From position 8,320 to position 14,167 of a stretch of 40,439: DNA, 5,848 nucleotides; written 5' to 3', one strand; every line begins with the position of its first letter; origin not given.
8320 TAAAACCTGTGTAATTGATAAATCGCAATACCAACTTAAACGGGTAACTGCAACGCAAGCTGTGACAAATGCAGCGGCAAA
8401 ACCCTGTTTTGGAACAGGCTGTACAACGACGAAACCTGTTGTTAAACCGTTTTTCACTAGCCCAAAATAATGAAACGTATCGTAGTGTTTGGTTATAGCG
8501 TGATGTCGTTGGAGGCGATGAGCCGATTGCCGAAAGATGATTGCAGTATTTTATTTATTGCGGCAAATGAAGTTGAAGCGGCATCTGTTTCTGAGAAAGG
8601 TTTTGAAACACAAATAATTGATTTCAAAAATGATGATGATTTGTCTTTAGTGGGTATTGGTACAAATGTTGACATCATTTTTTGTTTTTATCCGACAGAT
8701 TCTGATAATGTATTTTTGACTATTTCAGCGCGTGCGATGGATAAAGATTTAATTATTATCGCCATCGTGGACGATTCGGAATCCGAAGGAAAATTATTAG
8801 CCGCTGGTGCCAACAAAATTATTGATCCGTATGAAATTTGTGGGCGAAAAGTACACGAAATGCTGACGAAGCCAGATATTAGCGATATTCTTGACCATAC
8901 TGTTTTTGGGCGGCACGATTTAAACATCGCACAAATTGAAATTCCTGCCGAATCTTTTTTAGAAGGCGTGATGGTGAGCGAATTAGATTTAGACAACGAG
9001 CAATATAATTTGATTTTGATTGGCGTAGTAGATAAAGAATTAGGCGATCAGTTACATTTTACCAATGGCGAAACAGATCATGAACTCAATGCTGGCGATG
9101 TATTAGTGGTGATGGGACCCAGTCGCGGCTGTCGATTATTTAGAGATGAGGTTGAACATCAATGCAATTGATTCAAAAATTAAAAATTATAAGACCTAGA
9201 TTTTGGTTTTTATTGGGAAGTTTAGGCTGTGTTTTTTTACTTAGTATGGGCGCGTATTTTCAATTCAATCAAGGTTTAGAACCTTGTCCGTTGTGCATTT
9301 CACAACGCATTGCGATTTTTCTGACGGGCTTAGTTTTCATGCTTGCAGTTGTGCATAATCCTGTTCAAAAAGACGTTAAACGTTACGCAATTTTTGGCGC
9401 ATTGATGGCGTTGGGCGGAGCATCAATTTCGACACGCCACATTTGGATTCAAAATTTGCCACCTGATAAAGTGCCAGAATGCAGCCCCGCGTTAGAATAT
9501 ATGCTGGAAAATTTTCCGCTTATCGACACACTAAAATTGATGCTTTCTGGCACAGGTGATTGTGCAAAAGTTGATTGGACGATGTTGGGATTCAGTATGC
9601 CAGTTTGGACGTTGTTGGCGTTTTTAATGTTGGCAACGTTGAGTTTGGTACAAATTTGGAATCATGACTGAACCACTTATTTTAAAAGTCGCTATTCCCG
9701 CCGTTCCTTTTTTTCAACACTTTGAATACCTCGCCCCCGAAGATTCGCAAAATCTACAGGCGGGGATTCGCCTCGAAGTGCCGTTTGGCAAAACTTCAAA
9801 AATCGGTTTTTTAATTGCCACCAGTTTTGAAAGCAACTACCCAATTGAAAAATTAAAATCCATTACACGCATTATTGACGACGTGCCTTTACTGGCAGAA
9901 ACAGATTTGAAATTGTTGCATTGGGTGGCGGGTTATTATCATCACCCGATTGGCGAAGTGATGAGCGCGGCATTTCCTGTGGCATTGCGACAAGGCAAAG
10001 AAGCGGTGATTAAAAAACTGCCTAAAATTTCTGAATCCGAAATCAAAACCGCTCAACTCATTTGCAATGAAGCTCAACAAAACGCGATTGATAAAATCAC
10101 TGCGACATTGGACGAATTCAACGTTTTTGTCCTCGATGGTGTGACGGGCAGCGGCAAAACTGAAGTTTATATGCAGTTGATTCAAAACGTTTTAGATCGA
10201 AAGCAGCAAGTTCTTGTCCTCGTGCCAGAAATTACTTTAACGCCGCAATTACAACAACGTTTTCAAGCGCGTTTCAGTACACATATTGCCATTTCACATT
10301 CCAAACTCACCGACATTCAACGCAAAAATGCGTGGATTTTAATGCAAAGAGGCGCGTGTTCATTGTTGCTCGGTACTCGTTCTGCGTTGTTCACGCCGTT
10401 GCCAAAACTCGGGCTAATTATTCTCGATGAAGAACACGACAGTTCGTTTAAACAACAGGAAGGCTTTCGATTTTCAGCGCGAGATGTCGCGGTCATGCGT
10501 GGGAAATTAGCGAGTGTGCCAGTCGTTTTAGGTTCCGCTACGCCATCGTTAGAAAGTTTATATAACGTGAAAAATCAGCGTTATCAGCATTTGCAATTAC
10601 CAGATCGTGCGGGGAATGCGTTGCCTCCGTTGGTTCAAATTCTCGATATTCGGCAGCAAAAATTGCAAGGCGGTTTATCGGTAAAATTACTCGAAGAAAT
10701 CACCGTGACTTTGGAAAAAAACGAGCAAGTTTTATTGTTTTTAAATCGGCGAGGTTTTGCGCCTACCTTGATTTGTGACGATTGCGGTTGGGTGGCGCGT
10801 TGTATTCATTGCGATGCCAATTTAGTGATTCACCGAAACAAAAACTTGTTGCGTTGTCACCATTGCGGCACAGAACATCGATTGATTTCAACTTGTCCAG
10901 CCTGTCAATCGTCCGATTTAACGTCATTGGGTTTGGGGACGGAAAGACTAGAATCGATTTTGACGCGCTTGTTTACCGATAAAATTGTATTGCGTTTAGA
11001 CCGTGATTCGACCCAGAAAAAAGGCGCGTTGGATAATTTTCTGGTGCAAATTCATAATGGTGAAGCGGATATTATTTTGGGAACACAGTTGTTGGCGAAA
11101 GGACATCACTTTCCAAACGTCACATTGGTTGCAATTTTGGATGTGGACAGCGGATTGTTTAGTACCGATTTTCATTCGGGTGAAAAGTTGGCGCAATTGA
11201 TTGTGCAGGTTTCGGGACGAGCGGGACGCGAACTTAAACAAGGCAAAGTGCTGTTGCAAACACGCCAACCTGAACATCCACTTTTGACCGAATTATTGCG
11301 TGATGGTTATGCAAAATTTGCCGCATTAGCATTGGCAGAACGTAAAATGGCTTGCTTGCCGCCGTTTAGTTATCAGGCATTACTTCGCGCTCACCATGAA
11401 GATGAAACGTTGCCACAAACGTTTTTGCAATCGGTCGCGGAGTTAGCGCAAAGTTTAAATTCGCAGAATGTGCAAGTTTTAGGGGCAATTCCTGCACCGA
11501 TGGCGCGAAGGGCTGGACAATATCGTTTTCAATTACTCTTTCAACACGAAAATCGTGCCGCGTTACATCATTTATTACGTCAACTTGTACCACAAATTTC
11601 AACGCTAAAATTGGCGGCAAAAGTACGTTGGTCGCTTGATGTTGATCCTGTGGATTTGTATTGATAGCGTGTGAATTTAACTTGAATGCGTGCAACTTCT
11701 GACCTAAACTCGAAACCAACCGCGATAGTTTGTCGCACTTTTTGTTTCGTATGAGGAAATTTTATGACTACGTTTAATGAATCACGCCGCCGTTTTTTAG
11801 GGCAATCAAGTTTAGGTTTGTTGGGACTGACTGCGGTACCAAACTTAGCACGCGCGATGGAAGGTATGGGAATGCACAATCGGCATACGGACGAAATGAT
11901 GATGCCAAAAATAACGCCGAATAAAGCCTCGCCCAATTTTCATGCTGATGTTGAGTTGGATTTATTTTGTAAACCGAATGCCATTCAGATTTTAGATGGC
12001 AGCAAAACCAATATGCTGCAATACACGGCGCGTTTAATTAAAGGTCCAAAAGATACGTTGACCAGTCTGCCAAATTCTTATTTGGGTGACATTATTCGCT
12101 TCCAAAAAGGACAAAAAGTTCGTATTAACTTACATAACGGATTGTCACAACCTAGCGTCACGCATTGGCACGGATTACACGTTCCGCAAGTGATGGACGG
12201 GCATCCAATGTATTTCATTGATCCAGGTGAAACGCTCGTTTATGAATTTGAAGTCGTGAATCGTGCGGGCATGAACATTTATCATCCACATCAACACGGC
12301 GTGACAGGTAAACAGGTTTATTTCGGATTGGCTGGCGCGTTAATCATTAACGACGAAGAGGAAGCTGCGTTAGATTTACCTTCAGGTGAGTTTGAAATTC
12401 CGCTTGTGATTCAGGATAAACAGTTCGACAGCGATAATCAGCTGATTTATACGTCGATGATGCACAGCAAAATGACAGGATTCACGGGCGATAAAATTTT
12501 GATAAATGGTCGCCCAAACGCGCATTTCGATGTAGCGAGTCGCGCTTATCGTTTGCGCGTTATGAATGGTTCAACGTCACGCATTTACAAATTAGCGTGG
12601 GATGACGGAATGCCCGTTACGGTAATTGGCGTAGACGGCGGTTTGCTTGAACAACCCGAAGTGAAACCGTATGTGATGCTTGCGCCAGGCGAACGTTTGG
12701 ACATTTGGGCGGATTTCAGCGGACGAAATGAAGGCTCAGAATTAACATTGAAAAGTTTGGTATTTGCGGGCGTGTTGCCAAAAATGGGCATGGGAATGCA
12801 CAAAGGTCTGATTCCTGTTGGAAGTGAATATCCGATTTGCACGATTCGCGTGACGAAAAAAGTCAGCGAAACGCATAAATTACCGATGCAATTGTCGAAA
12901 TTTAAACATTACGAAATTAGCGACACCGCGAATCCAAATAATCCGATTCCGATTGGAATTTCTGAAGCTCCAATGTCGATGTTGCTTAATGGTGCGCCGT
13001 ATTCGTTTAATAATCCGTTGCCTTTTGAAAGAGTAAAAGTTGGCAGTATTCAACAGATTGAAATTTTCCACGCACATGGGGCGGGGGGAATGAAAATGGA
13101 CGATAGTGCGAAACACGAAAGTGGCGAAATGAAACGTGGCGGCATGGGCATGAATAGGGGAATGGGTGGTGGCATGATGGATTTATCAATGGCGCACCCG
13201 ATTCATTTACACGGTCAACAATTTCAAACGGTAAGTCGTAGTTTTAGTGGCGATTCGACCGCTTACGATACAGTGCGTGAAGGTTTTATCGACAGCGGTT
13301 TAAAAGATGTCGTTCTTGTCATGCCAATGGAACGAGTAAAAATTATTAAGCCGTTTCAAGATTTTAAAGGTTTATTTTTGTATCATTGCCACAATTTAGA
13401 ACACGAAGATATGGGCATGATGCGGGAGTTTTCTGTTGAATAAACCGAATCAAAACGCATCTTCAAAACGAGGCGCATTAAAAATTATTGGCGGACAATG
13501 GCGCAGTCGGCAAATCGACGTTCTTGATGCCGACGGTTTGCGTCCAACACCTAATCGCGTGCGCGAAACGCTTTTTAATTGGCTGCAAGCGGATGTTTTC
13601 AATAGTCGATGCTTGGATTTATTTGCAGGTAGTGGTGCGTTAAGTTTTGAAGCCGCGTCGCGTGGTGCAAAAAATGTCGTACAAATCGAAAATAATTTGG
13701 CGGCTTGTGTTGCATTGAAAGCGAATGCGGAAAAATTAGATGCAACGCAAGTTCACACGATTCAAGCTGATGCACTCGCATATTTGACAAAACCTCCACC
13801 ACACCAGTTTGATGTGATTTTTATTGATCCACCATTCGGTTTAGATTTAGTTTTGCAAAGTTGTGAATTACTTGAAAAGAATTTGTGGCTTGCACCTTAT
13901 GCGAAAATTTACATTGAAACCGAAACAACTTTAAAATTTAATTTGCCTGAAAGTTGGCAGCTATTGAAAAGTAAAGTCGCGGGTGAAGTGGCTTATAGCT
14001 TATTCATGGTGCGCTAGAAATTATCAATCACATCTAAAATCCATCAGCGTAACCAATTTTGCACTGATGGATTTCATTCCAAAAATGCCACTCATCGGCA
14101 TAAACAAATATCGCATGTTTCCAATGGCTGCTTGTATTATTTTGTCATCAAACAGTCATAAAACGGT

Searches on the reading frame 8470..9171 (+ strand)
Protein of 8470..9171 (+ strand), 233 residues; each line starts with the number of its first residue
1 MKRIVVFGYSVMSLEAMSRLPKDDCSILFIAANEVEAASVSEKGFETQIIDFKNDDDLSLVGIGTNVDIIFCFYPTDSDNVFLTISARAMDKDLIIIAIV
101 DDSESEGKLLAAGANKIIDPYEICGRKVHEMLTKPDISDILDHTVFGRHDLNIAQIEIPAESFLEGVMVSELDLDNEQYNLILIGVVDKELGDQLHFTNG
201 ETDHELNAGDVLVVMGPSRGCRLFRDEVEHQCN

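Call 21: search_protein_families(library=pfam, proteins=[window:8470-9171:+], max_evalue=0.00001)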
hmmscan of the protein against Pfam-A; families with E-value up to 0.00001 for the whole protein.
window:8470-9171:+ (233 aa): 2 families
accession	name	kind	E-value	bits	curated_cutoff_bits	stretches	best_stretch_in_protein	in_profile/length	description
PF02254.24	TrkA_N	-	8.2e-13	49.1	23.8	1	4-120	1-116/116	TrkA-N domain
PF02080.26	TrkA_C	-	4.4e-08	33.3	27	1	154-226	2-68/71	TrkA-C domain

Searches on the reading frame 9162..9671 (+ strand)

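Call 21: search_protein_families(library=pfam, proteins=[window:9162-9671:+], max_evalue=0.00001)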
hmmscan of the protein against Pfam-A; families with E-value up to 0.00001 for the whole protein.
window:9162-9671:+ (169 aa): 1 family
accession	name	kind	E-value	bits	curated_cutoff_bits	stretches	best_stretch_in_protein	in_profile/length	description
PF02600.21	DsbB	-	8.1e-45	153.3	22.1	1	13-163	2-147/148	Disulfide bond formation protein DsbB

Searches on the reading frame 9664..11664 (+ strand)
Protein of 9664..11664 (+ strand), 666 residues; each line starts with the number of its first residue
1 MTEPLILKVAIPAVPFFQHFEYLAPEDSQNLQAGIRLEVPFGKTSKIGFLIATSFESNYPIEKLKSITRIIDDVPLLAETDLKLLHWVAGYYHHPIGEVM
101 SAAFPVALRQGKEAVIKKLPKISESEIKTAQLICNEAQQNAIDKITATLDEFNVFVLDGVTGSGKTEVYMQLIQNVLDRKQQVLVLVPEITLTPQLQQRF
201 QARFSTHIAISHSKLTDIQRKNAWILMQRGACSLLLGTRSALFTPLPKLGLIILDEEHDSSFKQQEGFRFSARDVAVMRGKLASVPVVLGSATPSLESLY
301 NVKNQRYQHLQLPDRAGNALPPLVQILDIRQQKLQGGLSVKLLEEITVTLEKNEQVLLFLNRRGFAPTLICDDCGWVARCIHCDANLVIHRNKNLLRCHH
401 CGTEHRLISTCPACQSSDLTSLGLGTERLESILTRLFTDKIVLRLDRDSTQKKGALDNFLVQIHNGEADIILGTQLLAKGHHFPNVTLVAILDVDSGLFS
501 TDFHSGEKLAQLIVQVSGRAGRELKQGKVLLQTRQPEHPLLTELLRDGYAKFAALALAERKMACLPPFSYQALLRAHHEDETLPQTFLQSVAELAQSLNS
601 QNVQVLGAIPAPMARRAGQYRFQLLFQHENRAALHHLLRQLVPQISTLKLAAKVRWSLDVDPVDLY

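Call 21: search_protein_families(library=pfam, proteins=[window:9664-11664:+], max_evalue=0.00001)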
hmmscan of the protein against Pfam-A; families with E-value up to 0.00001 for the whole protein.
window:9664-11664:+ (666 aa): 6 families
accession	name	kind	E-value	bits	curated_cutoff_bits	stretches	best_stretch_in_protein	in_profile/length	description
PF18074.6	PriA_C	-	5.5e-26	91.6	26.9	1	567-662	1-95/95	Primosomal protein N C-terminal domain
PF17764.6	PriA_3primeBD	-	1.1e-23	83.3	22.7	1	9-105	2-96/96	3'DNA-binding domain (3'BD)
PF00270.35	DEAD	-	2.7e-19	70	26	1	136-299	2-164/167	DEAD/DEAH box helicase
PF04851.21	ResIII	-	9.4e-17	61.8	22.5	1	134-294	4-162/164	Type III restriction enzyme, res subunit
PF00271.37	Helicase_C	-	6.6e-11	42.9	23.5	1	443-522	43-108/110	Helicase conserved C-terminal domain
PF18319.7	Zn_ribbon_PriA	-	1.4e-07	31.8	26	1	380-405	1-26/27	PriA DNA helicase Cys-rich region (CRR) domain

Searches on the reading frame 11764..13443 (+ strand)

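Call 21: search_protein_families(library=pfam, proteins=[window:11764-13443:+], max_evalue=0.00001)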
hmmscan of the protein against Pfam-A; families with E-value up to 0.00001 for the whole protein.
window:11764-13443:+ (559 aa): 2 families
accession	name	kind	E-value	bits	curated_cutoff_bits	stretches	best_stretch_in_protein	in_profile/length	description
PF07732.21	Cu-oxidase_3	-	1e-23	84.1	21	1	93-199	11-118/119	Multicopper oxidase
PF07731.20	Cu-oxidase_2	-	4.1e-20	72.4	20.4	1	475-558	52-133/137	Multicopper oxidase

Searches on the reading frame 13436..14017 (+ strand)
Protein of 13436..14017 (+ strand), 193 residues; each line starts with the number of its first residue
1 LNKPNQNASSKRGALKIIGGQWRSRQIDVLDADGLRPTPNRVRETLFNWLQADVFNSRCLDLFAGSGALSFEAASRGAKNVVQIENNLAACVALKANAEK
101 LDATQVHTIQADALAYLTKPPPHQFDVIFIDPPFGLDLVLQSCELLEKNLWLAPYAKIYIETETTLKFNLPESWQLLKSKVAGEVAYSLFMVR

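Call 22: search_protein_families(library=pfam, proteins=[window:13436-14017:+], max_evalue=0.00001)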
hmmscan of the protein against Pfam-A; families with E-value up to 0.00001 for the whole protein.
window:13436-14017:+ (193 aa): 3 families
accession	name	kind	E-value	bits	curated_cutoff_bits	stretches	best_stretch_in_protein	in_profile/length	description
PF03602.21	Cons_hypoth95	-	3.7e-53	180.3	24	1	15-190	1-181/182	Conserved hypothetical protein 95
PF05175.20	MTS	-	3.9e-08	33.5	23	1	46-135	23-109/170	Methyltransferase small domain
PF13847.12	Methyltransf_31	-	1.7e-07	31.5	27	1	57-138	5-86/145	Methyltransferase domain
